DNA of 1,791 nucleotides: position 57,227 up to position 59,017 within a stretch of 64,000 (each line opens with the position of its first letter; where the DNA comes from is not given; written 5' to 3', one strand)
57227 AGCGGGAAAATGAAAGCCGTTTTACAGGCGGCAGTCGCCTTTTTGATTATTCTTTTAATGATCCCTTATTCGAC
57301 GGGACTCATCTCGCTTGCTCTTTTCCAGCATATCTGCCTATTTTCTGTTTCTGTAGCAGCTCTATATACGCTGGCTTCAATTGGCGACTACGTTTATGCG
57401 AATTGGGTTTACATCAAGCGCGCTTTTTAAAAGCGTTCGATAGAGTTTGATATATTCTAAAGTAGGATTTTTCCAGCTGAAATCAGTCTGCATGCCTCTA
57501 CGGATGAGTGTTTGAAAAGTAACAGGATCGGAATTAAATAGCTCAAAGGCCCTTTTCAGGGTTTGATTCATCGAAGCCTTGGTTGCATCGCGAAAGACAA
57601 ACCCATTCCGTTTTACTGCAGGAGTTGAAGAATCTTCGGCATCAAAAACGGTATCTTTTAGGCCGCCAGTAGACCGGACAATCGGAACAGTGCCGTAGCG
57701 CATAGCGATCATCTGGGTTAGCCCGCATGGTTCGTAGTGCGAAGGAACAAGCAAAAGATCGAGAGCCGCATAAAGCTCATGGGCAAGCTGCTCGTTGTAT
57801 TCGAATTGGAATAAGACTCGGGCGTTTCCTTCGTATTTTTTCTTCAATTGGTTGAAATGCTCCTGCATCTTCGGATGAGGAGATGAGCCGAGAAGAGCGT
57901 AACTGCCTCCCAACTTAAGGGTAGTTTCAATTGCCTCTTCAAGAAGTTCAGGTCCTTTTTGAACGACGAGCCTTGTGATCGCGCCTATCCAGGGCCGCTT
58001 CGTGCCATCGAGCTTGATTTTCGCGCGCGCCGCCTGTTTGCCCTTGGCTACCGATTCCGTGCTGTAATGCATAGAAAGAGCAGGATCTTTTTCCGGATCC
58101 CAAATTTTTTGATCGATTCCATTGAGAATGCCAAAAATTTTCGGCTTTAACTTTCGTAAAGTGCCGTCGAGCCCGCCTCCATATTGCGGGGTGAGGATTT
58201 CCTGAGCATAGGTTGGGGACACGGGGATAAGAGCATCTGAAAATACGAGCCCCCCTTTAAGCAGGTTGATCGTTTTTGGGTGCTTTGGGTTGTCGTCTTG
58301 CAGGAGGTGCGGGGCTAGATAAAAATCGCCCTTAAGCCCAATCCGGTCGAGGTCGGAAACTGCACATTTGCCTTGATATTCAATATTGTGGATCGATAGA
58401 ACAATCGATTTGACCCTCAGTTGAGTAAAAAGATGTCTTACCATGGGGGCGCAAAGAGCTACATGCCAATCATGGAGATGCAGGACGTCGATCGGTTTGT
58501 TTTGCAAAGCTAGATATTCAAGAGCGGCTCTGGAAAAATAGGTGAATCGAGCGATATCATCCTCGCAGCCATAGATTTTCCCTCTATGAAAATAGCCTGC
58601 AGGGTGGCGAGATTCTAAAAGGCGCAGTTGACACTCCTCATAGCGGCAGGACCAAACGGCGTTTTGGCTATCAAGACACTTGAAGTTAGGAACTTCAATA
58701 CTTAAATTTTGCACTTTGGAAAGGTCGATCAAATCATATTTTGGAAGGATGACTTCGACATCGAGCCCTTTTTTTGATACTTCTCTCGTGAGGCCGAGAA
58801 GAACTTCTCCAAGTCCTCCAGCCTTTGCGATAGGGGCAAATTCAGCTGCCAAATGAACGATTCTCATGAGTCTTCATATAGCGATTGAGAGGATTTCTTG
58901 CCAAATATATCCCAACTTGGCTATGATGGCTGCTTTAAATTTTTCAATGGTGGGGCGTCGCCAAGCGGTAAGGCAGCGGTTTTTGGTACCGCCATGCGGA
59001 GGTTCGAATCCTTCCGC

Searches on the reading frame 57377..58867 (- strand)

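Call 10: search_protein_families(library=pfam, proteins=[window:57377-58867:-], max_evalue=0.001)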
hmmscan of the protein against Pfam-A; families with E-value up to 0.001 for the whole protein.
window:57377-58867:- (496 aa): 5 families
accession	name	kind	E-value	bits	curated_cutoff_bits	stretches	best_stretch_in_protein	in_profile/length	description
PF08323.17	Glyco_transf_5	-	4.3e-57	194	22.7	1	2-239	1-239/239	Starch synthase catalytic domain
PF00534.26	Glycos_transf_1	-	9.7e-13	48.4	26.4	1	289-440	13-155/172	Glycosyl transferases group 1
PF13692.12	Glyco_trans_1_4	-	5.6e-09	36.8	27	1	292-431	2-130/142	Glycosyl transferases group 1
PF13439.12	Glyco_transf_4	-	1.1e-06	29.2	28.5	1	17-225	2-149/170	Glycosyltransferase Family 4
PF13579.12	Glyco_trans_4_4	-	0.00017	22.4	29.7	1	17-181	1-103/158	Glycosyl transferase 4-like domain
